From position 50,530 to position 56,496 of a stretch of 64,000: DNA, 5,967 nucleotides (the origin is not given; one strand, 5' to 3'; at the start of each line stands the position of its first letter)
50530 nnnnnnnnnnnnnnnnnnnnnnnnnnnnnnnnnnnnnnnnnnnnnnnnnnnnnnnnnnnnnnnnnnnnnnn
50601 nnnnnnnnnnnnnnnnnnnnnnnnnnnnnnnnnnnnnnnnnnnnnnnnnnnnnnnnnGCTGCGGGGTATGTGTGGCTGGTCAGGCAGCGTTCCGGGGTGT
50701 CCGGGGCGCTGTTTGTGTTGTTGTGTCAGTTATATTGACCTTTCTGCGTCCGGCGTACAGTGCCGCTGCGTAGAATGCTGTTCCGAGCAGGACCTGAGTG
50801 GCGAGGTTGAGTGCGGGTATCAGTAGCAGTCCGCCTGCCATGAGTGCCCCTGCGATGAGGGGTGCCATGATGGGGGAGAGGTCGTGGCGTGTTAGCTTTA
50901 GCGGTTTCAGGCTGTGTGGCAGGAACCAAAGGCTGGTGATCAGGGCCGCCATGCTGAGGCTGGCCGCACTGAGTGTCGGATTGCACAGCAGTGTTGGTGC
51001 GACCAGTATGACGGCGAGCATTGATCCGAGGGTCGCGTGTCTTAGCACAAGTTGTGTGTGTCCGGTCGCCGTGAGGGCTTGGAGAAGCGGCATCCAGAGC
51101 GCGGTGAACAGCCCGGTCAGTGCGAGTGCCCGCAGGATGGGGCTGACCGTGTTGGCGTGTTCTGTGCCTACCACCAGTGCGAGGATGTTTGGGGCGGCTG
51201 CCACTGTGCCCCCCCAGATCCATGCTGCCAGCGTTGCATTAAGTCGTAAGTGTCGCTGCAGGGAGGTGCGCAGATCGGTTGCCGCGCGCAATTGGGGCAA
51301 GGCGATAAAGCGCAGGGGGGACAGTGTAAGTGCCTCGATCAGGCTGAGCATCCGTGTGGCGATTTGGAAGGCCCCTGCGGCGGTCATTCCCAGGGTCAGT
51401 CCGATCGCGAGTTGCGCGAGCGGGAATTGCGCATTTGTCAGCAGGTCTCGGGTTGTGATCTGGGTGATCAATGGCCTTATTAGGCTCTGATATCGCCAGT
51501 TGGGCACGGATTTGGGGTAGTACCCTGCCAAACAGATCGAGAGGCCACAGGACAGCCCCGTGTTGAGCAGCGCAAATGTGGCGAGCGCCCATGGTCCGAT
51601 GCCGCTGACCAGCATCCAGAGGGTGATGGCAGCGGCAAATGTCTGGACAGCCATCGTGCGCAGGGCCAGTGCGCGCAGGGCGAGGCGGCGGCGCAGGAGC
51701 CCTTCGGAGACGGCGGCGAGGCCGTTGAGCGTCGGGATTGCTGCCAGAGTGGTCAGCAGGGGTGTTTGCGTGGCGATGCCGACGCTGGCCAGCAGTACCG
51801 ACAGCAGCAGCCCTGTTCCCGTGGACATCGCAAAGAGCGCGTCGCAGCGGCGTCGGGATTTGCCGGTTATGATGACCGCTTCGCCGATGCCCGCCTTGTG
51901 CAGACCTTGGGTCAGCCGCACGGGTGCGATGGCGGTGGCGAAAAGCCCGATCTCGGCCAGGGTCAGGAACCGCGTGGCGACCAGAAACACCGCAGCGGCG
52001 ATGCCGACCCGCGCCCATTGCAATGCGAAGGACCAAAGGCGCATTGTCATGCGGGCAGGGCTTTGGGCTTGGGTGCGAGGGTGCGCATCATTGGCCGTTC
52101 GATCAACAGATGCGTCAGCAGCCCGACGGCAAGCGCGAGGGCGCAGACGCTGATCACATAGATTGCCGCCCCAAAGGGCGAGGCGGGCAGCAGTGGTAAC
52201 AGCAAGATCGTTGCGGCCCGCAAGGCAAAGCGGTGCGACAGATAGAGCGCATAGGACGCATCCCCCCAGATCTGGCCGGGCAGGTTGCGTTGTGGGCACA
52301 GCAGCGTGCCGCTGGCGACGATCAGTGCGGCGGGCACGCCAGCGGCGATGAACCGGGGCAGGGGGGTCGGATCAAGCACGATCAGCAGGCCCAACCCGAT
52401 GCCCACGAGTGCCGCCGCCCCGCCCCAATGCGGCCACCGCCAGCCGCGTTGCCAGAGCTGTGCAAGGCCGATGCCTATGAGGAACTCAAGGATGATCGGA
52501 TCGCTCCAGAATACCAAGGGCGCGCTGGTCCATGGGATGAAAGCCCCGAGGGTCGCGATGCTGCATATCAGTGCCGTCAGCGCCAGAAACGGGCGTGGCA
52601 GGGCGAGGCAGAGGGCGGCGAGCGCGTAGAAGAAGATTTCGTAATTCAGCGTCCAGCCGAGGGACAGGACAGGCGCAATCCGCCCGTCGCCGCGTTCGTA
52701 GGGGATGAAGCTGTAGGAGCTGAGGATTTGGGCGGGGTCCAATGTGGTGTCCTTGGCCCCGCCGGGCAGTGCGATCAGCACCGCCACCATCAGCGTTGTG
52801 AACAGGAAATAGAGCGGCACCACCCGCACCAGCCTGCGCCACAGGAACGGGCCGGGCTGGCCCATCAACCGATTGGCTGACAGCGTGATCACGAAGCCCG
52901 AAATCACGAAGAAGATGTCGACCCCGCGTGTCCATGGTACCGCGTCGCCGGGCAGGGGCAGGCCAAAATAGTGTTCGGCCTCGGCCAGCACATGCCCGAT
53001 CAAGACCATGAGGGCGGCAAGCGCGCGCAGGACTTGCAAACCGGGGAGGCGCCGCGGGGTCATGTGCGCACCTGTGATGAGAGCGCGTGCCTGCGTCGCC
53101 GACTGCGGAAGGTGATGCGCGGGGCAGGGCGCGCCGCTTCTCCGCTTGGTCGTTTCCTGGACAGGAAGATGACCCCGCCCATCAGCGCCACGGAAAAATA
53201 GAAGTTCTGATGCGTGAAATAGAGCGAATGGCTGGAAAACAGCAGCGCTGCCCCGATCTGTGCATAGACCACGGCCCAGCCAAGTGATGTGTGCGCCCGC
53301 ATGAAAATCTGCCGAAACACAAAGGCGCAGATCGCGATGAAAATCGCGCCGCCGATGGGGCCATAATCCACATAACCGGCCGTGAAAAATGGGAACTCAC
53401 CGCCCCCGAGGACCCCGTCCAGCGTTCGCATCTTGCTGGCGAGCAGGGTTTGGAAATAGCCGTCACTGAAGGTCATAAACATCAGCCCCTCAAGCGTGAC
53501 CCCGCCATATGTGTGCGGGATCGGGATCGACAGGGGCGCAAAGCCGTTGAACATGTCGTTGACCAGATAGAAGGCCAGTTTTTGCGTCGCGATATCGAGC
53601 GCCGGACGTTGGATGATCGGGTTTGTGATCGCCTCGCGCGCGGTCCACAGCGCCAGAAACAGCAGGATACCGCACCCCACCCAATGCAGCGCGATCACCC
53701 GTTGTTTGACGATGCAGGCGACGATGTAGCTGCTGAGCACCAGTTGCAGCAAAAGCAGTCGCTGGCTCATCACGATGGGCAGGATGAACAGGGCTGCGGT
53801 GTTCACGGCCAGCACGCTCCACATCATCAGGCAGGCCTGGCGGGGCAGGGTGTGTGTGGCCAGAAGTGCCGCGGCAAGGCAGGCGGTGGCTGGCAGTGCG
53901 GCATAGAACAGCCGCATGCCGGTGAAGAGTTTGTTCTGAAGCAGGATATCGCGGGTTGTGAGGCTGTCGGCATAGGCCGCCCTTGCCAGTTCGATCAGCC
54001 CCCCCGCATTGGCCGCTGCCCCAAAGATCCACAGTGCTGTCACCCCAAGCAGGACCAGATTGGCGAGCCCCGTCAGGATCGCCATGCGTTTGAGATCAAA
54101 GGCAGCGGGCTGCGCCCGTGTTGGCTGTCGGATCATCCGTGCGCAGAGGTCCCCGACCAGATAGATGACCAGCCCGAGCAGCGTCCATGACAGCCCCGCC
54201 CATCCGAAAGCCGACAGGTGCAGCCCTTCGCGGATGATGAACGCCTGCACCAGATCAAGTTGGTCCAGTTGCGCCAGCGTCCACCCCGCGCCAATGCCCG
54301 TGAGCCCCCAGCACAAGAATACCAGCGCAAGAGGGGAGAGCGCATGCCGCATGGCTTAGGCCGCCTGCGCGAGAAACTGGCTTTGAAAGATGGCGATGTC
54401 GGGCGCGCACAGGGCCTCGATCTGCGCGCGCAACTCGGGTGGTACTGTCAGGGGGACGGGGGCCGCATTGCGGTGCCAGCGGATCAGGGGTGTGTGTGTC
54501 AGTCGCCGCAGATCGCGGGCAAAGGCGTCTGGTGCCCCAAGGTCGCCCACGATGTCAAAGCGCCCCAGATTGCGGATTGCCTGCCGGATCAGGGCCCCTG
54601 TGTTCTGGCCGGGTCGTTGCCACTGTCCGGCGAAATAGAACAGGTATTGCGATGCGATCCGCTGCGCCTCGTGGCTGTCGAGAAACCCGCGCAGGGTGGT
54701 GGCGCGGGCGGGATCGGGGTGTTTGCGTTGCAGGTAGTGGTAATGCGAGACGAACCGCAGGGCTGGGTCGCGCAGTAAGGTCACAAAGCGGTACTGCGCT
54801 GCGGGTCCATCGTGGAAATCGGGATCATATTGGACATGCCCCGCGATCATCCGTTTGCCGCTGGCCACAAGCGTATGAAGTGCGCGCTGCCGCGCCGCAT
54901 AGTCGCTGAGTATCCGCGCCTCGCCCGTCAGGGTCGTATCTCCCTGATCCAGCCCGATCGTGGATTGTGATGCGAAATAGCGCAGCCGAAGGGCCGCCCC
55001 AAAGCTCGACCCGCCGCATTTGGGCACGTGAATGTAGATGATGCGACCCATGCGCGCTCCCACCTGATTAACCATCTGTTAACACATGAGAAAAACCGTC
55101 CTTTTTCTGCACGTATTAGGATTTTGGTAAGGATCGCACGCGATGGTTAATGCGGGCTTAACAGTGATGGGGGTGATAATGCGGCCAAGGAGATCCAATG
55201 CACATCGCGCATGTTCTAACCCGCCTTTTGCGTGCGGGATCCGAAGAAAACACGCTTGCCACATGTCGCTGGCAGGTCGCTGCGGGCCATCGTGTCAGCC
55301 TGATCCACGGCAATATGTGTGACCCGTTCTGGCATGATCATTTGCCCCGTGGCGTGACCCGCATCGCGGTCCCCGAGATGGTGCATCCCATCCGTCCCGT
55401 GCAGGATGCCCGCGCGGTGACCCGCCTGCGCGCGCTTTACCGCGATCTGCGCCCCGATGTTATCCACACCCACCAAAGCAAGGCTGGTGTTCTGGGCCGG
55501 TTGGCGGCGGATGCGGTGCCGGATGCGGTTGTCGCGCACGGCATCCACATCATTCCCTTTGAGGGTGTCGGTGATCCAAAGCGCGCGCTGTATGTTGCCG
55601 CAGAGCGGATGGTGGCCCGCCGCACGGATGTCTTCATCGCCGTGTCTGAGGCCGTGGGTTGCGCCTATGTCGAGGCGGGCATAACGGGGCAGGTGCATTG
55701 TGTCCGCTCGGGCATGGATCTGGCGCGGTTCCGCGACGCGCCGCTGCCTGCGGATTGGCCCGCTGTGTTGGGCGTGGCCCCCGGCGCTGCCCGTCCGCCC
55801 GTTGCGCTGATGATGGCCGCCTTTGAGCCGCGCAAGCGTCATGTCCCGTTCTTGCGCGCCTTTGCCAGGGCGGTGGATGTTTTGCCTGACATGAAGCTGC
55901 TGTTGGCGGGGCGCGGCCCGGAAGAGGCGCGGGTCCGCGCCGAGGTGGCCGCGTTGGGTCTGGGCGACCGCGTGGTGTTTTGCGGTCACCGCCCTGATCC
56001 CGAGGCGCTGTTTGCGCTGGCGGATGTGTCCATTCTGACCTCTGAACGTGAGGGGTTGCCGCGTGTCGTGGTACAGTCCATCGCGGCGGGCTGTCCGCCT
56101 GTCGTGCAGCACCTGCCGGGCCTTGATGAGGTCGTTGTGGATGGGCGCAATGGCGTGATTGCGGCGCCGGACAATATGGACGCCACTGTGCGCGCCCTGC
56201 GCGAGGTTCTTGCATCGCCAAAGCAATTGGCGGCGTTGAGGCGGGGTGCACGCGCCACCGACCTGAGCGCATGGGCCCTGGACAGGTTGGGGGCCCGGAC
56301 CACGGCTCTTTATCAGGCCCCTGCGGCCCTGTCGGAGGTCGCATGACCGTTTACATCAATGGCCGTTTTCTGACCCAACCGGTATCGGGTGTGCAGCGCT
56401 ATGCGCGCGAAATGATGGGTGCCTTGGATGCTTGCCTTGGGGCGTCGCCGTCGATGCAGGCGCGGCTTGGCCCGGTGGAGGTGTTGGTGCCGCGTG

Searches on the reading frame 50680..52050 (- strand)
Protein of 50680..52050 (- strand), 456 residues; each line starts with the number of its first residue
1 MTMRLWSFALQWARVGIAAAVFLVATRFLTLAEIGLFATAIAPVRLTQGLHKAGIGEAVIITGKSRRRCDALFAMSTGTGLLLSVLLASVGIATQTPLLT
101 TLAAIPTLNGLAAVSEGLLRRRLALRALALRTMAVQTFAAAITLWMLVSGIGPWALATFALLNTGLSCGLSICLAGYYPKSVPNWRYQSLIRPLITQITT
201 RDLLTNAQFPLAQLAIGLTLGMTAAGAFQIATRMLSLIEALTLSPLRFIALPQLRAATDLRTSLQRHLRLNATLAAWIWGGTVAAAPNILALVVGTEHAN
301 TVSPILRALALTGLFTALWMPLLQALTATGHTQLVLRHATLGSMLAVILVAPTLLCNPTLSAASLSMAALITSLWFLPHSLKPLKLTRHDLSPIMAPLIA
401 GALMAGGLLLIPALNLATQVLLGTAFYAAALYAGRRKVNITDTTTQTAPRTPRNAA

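Call 28: search_protein_families(library=pfam, proteins=[window:50680-52050:-], max_evalue=0.001)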
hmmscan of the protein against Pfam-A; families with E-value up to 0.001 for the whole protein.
window:50680-52050:- (456 aa): 1 family
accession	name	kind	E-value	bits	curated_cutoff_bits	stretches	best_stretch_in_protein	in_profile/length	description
PF13440.11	Polysacc_synt_3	-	2.7e-20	73.2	23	1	26-301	3-291/293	Polysaccharide biosynthesis protein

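Call 76: search_protein_families(library=ncbifam, proteins=[window:50680-52047:-], max_evalue=0.001)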
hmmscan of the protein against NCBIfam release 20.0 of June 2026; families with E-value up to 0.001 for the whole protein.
window:50680-52047:- (455 aa): 1 family
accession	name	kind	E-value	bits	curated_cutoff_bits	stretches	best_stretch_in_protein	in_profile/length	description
NF058658.1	Oglyco_Wzx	exception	0.00036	19.7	720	1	22-374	33-394/478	O-glycosylation flippase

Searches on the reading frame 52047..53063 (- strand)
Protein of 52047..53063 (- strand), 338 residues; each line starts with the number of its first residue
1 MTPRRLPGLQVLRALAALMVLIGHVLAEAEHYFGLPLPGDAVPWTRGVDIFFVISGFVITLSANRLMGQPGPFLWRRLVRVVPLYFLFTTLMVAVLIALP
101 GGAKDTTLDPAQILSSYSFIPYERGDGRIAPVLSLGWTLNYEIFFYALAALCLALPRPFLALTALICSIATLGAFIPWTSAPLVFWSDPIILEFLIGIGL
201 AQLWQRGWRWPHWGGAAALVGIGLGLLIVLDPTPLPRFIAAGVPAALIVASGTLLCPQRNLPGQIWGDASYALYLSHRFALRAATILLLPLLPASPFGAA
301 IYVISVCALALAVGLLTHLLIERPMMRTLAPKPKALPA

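Call 28: search_protein_families(library=pfam, proteins=[window:52047-53063:-], max_evalue=0.001)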
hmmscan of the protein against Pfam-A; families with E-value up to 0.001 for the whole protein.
window:52047-53063:- (338 aa): 1 family
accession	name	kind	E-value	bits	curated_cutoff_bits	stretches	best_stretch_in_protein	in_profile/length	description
PF01757.29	Acyl_transf_3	-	1.9e-23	83.5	31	1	8-316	3-323/326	Acyltransferase domain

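Call 76: search_protein_families(library=ncbifam, proteins=[window:52047-53060:-], max_evalue=0.001)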
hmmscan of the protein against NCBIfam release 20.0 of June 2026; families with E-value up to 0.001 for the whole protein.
window:52047-53060:- (337 aa): 1 family
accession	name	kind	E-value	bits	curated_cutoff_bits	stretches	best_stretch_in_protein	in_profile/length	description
NF003014.0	PRK03854.1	equivalog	0.00017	20.9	338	0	265-327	309-368/386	glucans biosynthesis protein MdoC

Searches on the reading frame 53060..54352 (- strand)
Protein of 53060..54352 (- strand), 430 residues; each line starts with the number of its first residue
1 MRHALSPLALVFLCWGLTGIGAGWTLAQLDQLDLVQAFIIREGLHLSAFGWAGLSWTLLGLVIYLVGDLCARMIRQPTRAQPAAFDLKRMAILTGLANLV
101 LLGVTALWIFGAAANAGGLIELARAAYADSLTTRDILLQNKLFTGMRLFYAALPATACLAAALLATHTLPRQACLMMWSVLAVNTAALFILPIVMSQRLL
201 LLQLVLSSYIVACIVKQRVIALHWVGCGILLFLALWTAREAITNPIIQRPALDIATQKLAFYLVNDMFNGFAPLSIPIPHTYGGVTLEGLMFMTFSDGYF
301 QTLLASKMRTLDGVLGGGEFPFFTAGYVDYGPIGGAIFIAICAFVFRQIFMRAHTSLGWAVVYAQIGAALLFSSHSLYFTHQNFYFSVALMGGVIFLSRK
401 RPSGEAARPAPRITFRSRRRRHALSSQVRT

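Call 28: search_protein_families(library=pfam, proteins=[window:53060-54352:-], max_evalue=0.001)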
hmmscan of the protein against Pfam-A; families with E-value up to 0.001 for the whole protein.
window:53060-54352:- (430 aa): 0 families

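Call 76: search_protein_families(library=ncbifam, proteins=[window:53060-54349:-], max_evalue=0.001)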
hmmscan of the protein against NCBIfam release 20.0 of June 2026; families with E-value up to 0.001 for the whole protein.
window:53060-54349:- (429 aa): 1 family
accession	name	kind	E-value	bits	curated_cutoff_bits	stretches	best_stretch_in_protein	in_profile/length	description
TIGR04370.1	glyco_rpt_poly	subfamily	1.9e-06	27.1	40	1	43-389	37-391/396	oligosaccharide repeat unit polymerase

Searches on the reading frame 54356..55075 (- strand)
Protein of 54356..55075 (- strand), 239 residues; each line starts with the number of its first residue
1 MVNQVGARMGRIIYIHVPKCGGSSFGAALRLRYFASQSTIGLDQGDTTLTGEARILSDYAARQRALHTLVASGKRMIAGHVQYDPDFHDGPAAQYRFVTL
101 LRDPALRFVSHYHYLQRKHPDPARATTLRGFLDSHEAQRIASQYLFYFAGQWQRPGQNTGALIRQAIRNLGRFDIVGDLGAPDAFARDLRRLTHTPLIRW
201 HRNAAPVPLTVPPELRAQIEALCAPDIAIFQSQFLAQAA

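Call 28: search_protein_families(library=pfam, proteins=[window:54356-55075:-], max_evalue=0.001)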
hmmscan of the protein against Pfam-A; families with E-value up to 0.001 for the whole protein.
window:54356-55075:- (239 aa): 1 family
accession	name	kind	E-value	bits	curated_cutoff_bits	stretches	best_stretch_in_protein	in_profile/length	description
PF03567.20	Sulfotransfer_2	-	8.2e-06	26.6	22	1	11-131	10-117/252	Sulfotransferase family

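Call 76: search_protein_families(library=ncbifam, proteins=[window:54356-55072:-], max_evalue=0.001)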
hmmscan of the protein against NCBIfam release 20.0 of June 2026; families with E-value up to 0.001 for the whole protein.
window:54356-55072:- (238 aa): 0 families

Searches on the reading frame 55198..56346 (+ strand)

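Call 28: search_protein_families(library=pfam, proteins=[window:55198-56346:+], max_evalue=0.001)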
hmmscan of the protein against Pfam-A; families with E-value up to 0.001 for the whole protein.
window:55198-56346:+ (382 aa): 6 families
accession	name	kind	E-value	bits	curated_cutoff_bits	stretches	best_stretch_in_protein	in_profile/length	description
PF00534.26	Glycos_transf_1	-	1.5e-31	109.7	26.4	1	199-352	14-170/172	Glycosyl transferases group 1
PF13692.12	Glyco_trans_1_4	-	1.1e-25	91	27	1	201-339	2-141/142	Glycosyl transferases group 1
PF13439.12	Glyco_transf_4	-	1.3e-17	64.8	28.5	1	14-177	3-170/170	Glycosyltransferase Family 4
PF13579.12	Glyco_trans_4_4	-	5.4e-16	59.8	29.7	1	14-163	2-148/158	Glycosyl transferase 4-like domain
PF13477.12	Glyco_trans_4_2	-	4.6e-06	27.3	23.4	1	74-148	63-137/139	Glycosyl transferase 4-like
PF20706.3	GT4-conflict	-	0.00024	20.7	26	1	67-316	64-323/385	Family 4 Glycosyltransferase in conflict systems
